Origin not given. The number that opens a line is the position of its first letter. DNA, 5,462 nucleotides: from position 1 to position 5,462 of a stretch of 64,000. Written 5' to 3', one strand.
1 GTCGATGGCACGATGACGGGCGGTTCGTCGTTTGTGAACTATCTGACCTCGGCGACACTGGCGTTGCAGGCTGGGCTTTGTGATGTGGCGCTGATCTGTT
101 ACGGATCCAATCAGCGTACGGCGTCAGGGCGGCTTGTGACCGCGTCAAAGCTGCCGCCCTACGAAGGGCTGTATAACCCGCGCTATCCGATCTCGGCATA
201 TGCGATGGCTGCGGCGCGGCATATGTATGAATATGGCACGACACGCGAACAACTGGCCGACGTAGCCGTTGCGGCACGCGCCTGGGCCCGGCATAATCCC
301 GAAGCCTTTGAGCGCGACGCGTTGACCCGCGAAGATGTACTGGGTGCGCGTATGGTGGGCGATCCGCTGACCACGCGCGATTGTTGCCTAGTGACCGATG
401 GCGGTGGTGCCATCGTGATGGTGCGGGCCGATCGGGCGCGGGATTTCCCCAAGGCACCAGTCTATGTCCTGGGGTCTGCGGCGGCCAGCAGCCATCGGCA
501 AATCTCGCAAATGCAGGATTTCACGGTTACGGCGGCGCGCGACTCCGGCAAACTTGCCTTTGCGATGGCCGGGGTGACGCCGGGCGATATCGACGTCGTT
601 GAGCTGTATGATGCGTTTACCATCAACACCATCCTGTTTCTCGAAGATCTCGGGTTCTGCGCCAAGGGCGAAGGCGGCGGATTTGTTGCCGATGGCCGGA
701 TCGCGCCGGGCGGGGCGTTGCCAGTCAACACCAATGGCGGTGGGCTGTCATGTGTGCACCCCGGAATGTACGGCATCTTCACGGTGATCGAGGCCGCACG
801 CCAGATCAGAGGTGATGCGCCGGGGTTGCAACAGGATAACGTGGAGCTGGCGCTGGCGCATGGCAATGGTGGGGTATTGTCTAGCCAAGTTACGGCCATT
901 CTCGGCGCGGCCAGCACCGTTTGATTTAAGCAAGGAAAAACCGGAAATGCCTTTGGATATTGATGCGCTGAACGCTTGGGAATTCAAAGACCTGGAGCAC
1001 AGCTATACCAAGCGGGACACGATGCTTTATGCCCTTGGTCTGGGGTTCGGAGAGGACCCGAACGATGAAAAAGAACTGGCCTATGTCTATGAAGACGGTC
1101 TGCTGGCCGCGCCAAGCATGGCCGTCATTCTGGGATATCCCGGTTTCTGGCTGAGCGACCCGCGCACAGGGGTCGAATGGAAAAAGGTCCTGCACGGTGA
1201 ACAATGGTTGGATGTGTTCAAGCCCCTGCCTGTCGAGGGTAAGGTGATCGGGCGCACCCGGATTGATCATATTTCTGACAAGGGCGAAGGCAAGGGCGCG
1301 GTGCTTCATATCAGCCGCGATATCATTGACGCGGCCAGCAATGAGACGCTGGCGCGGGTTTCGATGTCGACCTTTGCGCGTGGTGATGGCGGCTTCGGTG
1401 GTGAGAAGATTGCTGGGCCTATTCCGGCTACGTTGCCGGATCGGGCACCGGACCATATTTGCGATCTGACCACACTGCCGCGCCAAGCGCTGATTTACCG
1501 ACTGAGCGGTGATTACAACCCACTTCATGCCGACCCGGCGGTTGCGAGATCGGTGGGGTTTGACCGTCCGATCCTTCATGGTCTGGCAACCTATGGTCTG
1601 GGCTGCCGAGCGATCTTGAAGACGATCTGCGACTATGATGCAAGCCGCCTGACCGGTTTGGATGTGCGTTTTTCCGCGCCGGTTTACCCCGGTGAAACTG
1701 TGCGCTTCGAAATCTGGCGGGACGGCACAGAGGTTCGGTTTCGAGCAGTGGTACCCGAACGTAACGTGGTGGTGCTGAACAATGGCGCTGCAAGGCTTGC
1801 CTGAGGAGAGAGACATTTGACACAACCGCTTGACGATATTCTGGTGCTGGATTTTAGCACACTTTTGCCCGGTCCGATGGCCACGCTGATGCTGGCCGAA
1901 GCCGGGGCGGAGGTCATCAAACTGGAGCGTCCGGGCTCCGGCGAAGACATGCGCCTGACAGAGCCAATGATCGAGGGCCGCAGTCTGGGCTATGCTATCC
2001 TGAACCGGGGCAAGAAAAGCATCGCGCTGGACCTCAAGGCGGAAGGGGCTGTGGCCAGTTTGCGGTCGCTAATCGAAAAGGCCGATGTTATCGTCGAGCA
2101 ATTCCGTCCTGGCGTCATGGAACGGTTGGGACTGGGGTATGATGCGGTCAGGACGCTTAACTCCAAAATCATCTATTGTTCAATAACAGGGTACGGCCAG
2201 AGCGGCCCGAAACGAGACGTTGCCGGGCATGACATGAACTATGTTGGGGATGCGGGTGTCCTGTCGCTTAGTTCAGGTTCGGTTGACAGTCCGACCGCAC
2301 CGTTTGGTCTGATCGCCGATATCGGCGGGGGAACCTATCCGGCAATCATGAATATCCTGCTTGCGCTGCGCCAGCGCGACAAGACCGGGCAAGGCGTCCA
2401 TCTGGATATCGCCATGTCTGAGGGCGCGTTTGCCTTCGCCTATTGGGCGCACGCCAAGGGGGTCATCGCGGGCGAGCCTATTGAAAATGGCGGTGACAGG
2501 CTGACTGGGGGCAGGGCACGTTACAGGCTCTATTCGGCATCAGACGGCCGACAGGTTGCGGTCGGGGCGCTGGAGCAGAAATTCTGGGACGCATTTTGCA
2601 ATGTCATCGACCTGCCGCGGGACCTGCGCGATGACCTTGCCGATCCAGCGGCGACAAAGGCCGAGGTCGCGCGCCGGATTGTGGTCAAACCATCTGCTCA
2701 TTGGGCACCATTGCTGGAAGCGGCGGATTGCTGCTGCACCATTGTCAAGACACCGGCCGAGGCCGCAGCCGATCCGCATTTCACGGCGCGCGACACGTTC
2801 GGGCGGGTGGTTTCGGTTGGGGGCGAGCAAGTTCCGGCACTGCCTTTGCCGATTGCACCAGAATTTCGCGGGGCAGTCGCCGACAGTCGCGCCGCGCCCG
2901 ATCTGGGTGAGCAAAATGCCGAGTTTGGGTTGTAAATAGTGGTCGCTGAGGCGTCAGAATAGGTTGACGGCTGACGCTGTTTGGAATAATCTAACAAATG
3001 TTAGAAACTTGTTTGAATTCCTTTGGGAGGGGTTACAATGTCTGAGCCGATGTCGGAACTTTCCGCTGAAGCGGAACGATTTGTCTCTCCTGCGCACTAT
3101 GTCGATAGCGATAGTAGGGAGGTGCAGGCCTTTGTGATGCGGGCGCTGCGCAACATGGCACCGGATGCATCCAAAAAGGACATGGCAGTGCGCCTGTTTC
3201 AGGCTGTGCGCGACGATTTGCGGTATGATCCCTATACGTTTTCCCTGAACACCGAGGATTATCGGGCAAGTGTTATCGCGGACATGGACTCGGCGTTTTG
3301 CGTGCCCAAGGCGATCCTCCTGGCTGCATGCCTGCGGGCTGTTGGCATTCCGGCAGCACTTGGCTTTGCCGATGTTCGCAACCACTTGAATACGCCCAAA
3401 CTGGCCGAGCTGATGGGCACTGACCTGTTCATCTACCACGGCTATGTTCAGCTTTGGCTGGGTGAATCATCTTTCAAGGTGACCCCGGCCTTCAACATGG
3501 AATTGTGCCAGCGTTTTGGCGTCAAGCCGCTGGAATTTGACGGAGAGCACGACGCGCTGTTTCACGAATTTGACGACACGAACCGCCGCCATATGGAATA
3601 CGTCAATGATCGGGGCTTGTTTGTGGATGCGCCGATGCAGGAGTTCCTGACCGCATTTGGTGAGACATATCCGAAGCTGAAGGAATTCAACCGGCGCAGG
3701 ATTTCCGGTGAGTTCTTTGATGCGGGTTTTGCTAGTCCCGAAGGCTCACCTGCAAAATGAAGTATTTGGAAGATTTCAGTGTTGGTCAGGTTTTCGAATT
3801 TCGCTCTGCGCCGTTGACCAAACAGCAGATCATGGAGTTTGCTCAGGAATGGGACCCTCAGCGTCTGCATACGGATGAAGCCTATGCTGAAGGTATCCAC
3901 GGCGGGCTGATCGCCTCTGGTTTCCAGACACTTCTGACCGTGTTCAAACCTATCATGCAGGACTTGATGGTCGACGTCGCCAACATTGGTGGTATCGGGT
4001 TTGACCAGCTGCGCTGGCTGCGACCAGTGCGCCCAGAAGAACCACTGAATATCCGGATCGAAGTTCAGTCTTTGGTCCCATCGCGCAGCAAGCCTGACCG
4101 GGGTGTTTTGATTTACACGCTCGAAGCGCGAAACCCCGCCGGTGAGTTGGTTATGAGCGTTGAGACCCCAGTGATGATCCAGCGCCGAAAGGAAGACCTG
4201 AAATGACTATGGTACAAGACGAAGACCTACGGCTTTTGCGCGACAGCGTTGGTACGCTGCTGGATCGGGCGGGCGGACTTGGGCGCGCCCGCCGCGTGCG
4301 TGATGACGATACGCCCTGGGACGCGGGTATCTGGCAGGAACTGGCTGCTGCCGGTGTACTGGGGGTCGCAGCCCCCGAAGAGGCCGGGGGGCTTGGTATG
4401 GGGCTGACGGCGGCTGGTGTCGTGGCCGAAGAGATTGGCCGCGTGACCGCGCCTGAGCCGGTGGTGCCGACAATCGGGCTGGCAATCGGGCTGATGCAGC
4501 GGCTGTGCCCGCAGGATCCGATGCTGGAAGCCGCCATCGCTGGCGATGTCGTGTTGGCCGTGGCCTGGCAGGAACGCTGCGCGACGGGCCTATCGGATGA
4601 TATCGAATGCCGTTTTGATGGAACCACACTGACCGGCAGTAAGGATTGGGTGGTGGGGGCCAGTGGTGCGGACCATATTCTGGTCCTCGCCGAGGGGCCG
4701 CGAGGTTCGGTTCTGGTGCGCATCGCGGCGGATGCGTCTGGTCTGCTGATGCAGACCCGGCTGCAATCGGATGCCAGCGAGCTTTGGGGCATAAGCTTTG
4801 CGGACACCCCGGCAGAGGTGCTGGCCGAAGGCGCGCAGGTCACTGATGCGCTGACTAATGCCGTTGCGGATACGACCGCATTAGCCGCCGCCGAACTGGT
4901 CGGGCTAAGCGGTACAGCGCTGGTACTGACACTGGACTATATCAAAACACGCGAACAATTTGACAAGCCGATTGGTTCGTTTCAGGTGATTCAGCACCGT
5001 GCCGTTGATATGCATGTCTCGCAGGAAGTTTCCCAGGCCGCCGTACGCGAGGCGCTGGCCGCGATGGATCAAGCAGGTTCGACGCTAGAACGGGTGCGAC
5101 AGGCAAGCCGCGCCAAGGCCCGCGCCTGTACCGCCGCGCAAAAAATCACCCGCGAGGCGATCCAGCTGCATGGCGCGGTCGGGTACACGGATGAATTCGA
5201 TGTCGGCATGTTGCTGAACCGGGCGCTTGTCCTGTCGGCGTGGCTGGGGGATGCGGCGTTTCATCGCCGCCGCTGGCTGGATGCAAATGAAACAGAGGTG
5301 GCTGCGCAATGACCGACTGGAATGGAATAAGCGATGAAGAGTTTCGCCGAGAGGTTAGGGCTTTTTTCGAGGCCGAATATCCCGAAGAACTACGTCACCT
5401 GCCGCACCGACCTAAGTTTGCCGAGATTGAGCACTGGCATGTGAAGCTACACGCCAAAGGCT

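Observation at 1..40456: Island may encode degradation of quaternary-carbon or beta-blocked (alicyclic) carboxylic acids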

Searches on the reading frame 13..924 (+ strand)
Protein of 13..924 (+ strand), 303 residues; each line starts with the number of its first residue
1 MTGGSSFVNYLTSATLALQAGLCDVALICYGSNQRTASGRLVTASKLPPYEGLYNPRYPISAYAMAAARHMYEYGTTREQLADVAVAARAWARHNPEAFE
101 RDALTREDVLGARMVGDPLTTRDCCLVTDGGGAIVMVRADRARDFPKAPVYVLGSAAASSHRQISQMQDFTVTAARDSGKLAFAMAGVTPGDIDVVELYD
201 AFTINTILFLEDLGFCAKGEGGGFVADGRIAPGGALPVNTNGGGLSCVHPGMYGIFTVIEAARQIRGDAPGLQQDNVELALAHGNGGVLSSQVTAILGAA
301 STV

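Call 4: search_protein_families(library=ncbifam, proteins=[window:13-924:+], max_evalue=0.00001)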
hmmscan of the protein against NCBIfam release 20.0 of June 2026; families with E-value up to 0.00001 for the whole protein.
window:13-924:+ (303 aa): 22 families
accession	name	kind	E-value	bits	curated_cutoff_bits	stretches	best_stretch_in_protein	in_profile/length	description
NF004811.0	PRK06158.1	subfamily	6.6e-162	538.8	421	1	1-303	82-384/384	acetyl-CoA acetyltransferase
NF006010.0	PRK08142.1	subfamily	3.3e-88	296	462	1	2-294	80-379/388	thiolase domain-containing protein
NF004720.0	PRK06064.1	subfamily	1.3e-60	205.2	420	1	12-298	93-386/389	thiolase domain-containing protein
NF053570.1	AcCoTHIOL_METTL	equivalog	9e-58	195.9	600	1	14-298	95-382/385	acetyl-CoA acetyltransferase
NF005892.0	PRK07855.1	subfamily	6e-57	193.3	469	1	3-291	82-383/390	lipid-transfer protein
NF009228.0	PRK12578.1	subfamily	5.8e-45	153.6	485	1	54-288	139-376/387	thiolase domain-containing protein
NF006102.0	PRK08256.1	subfamily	1.1e-43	149.8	436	1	61-293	149-386/394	lipid-transfer protein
NF053628.1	BnzsclthlBbsBGT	equivalog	1.5e-42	145.8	750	1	61-292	141-375/389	benzoylsuccinyl-CoA thiolase subunit BbsB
NF004810.0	PRK06157.1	equivalog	1.1e-40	140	403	1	11-296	95-392/400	acetyl-CoA acetyltransferase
NF004982.0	PRK06365.1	equivalog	8.9e-40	137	695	2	61-162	159-260/430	thiolase domain-containing protein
NF004715.0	PRK06059.1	equivalog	4.6e-34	118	424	1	11-286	92-387/399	lipid-transfer protein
NF005704.0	PRK07516.1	subfamily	2.8e-33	115.4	412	1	61-298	145-386/389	thiolase domain-containing protein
NF006180.0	PRK08313.1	subfamily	3.9e-33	114.8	514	1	63-290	144-375/389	thiolase domain-containing protein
NF004936.0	PRK06289.1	equivalog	3.8e-28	98.4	375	1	62-299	152-403/405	acetyl-CoA acetyltransferase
NF004722.0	PRK06066.1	equivalog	7.4e-26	91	516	1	6-285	87-370/385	thiolase domain-containing protein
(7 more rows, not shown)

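Call 53: search_protein_families(library=pfam, proteins=[window:13-924:+], max_evalue=0.0001)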
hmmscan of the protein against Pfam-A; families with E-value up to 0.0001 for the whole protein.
window:13-924:+ (303 aa): 1 family
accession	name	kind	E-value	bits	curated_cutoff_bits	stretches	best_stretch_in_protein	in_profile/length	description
PF22691.2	Thiolase_C_1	-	8.3e-66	220.6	28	1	156-298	1-143/144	Thiolase C-terminal domain-like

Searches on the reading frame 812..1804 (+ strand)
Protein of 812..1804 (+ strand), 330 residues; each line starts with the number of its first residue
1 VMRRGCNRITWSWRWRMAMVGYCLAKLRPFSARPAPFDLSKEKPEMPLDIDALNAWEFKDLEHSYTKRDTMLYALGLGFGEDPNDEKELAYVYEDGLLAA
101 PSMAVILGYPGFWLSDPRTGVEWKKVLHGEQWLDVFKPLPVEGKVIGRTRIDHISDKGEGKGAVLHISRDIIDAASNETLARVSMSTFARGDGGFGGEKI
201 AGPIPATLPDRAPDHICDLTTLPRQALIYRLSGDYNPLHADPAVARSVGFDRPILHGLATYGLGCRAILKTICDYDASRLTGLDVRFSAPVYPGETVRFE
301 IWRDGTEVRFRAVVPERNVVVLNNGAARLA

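Call 4: search_protein_families(library=ncbifam, proteins=[window:812-1804:+], max_evalue=0.00001)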
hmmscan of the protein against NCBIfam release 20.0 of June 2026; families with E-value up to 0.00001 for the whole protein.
window:812-1804:+ (330 aa): 2 families
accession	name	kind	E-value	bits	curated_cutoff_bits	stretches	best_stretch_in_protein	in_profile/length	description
NF010246.0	PRK13693.1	equivalog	4.3e-10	39.7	203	1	211-293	14-93/142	(3R)-hydroxyacyl-ACP dehydratase subunit HadB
NF040620.1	fused_HadA_HadB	exception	4.7e-10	39.4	350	1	231-294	223-284/329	fused (3R)-hydroxyacyl-ACP dehydratase subunits HadA/HadB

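Call 53: search_protein_families(library=pfam, proteins=[window:947-1804:+], max_evalue=0.0001)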
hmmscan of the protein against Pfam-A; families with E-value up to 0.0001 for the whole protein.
window:947-1804:+ (285 aa): 3 families
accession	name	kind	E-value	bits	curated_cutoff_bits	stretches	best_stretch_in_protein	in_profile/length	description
PF01575.25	MaoC_dehydratas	-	2.7e-26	92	27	1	163-275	5-118/123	MaoC like domain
PF22622.2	MFE-2_hydrat-2_N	-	1.1e-21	77.5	27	1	19-146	2-130/130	MFE-2 hydratase 2 N-terminal domain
PF13452.11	FAS1_DH_region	-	7.1e-10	39.6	22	0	50-129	45-124/132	FAS1-like, dehydratase domain region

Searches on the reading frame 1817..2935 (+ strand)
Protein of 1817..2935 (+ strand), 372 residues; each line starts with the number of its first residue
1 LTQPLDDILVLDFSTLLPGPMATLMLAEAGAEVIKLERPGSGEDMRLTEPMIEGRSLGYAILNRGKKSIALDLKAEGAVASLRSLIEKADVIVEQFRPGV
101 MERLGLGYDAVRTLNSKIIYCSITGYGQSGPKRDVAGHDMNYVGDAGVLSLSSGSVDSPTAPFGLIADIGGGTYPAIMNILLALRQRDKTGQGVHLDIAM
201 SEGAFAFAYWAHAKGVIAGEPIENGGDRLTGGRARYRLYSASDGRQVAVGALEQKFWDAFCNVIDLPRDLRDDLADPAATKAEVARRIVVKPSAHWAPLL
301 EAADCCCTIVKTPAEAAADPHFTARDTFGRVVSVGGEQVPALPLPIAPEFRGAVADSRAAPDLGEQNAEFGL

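Call 4: search_protein_families(library=ncbifam, proteins=[window:1817-2935:+], max_evalue=0.00001)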
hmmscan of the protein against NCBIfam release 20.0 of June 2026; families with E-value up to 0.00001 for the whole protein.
window:1817-2935:+ (372 aa): 7 families
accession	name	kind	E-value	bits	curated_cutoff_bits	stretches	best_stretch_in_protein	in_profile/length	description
NF008511.0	PRK11430.1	equivalog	1.3e-49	169.3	522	1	3-347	8-354/381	CoA:oxalate CoA-transferase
NF052585.1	SucGlutTfsCaiB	equivalog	8.5e-49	166.2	750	1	3-369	6-383/394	succinate--glutarate CoA-transferase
NF041294.1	Scnl_mescCoAtase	equivalog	3.7e-45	154.7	700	1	4-330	3-339/381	succinyl-CoA:mesaconate CoA-transferase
TIGR03253.1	oxalate_frc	equivalog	2.6e-40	138.4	504.2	1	2-204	1-203/416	formyl-CoA transferase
NF003809.0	PRK05398.1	subfamily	7e-40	136.9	442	1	1-204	1-204/416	formyl-CoA transferase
NF002914.1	PRK03525.1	equivalog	2.2e-17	63.1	413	1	4-204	9-202/400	L-carnitine CoA-transferase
TIGR04253.1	mesacon_CoA_iso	equivalog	1.4e-13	50.6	725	1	8-266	6-260/403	2-methylfumaryl-CoA isomerase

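Call 78: search_solved_structures(query=window:1817-2935:+, max_evalue=1e-30)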
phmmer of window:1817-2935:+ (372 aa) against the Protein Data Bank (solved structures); distinct sequences matched with E-value up to 1e-30: 14.
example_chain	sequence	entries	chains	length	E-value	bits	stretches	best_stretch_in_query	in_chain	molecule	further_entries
2g04_A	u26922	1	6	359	8.6e-51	176.4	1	4-339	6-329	PROBABLE FATTY-ACID-CoA RACEMASE FAR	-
1x74_A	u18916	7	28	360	9.2e-51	176.3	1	2-341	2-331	2-methylacyl-CoA racemase | probable alpha-methylacyl-CoA racemase MCR | PROBABLE ALPHA-METHYLACYL-COA RACEMASE MCR (2-METHYLACYL-COA RACEMASE) (2-ARYLPROPIONYL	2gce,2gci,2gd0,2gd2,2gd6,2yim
8rmw_A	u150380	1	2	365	9.5e-51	176.2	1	2-341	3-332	Alpha-methylacyl-CoA racemase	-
9i2t_A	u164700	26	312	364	9.6e-51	176.2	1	2-341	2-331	Alpha-methylacyl-CoA racemase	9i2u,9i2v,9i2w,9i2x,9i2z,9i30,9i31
8rp5_A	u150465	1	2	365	7.5e-50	173.3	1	2-341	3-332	Alpha-methylacyl-CoA racemase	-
8rp4_A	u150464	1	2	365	1.3e-49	172.5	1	2-341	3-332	Alpha-methylacyl-CoA racemase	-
8rp3_A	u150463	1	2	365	3.1e-49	171.3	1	2-341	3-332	Alpha-methylacyl-CoA racemase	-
10uh_A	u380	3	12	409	3.2e-46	161.4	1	4-335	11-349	Formyl-coenzyme a transferase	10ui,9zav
4hl6_A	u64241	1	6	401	2.4e-45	158.5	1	4-347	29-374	Uncharacterized protein YfdE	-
9br6_A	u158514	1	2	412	8.3e-43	150.1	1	3-269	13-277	Succinate--hydroxymethylglutarate CoA-transferase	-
9br7_A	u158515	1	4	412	1e-42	149.8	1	3-269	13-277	Succinate--hydroxymethylglutarate CoA-transferase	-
5yiy_A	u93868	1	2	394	8.1e-38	133.7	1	3-370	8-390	CoA transferase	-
4ed9_A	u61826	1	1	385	1.3e-37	133.1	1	3-368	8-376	CAIB/BAIF family protein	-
5yit_A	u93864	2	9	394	4.4e-37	131.3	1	3-370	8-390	CoA transferase III | Uncharacterized protein Rv3272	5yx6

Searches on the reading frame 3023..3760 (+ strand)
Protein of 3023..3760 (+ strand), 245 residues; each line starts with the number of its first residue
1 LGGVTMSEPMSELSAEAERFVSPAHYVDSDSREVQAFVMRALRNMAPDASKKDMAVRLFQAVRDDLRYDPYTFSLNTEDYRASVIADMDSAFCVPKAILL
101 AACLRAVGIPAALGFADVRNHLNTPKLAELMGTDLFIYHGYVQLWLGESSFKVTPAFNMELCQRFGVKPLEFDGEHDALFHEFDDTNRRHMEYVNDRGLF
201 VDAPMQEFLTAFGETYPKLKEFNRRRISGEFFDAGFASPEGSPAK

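Call 4: search_protein_families(library=ncbifam, proteins=[window:3023-3760:+], max_evalue=0.00001)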
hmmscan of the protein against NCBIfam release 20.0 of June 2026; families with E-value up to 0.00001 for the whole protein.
window:3023-3760:+ (245 aa): 0 families

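Call 53: search_protein_families(library=pfam, proteins=[window:3023-3760:+], max_evalue=0.0001)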
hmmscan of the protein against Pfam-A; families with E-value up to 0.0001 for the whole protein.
window:3023-3760:+ (245 aa): 1 family
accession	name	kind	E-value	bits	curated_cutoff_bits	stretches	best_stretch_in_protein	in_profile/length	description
PF01841.26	Transglut_core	-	1.4e-08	35.4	23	1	46-146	9-98/108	Transglutaminase-like superfamily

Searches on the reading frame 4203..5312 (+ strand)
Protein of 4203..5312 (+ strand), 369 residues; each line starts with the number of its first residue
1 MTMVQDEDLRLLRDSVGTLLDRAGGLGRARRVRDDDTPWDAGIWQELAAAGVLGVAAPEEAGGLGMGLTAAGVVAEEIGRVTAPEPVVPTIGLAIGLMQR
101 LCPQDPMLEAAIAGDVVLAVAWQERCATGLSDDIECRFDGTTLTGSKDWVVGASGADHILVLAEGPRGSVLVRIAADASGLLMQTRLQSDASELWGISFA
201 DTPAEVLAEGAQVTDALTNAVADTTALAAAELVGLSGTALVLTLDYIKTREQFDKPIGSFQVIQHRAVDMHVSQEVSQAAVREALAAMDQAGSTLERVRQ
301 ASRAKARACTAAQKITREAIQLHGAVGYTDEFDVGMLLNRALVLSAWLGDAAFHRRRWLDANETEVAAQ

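Call 4: search_protein_families(library=ncbifam, proteins=[window:4203-5312:+], max_evalue=0.00001)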
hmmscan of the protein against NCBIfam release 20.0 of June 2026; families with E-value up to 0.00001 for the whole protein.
window:4203-5312:+ (369 aa): 13 families
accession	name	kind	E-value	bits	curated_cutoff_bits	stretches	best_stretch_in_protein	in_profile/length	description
TIGR03203.1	pimD_small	equivalog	5.6e-39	134.3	652.7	1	7-361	6-375/378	pimeloyl-CoA dehydrogenase small subunit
NF050027.1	acylCoADhIpdE2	equivalog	3.8e-32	112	450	2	218-354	173-302/311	acyl-CoA dehydrogenase IpdE2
NF042439.1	SulpropCoADesulf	equivalog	9.8e-23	80.5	600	1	225-333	235-341/379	3-sulfinopropanoyl-CoA desulfinase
NF008997.0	PRK12341.1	equivalog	1.8e-21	76.6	537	1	226-335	243-349/382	acyl-CoA dehydrogenase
NF042972.1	AcrlCoAredClosAcrC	equivalog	5.5e-20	71.4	640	1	34-341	32-355/378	acryloyl-CoA reductase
NF045552.1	GlutCoADH_Des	equivalog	6.4e-18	65.1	470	1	45-335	44-352/387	glutaryl-CoA dehydrogenase Acd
NF045652.1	ProlPCPDhRedW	equivalog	2.9e-14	52.7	650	1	44-331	37-343/376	L-prolyl-[peptidyl-carrier protein] dehydrogenase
NF002885.1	PRK03354.1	equivalog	3.9e-12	45.9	540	0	243-334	257-345/378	crotonobetainyl-CoA dehydrogenase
NF058590.1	AcCoDHFadEBacil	equivalog_domain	4.6e-12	45.2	600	1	229-336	261-384/586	acyl-CoA dehydrogenase FadE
NF053553.1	prodigi_MBC_PigA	equivalog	7.4e-12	45.1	500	1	35-338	33-355/381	prodigiosin MBC biosynthesis dehydrogenase PigA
TIGR03207.1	cyc_hxne_CoA_dh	equivalog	9.3e-12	44.3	575.35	1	33-337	27-346/372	cyclohexanecarboxyl-CoA dehydrogenase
NF052270.1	Staph_DH_FadE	equivalog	4.1e-11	42.2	600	1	223-335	257-366/400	acyl-CoA dehydrogenase FadE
NF043006.1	CyhCrbnylCoADH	equivalog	7.1e-11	41.7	650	1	228-341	244-354/380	cyclohexane-1-carbonyl-CoA dehydrogenase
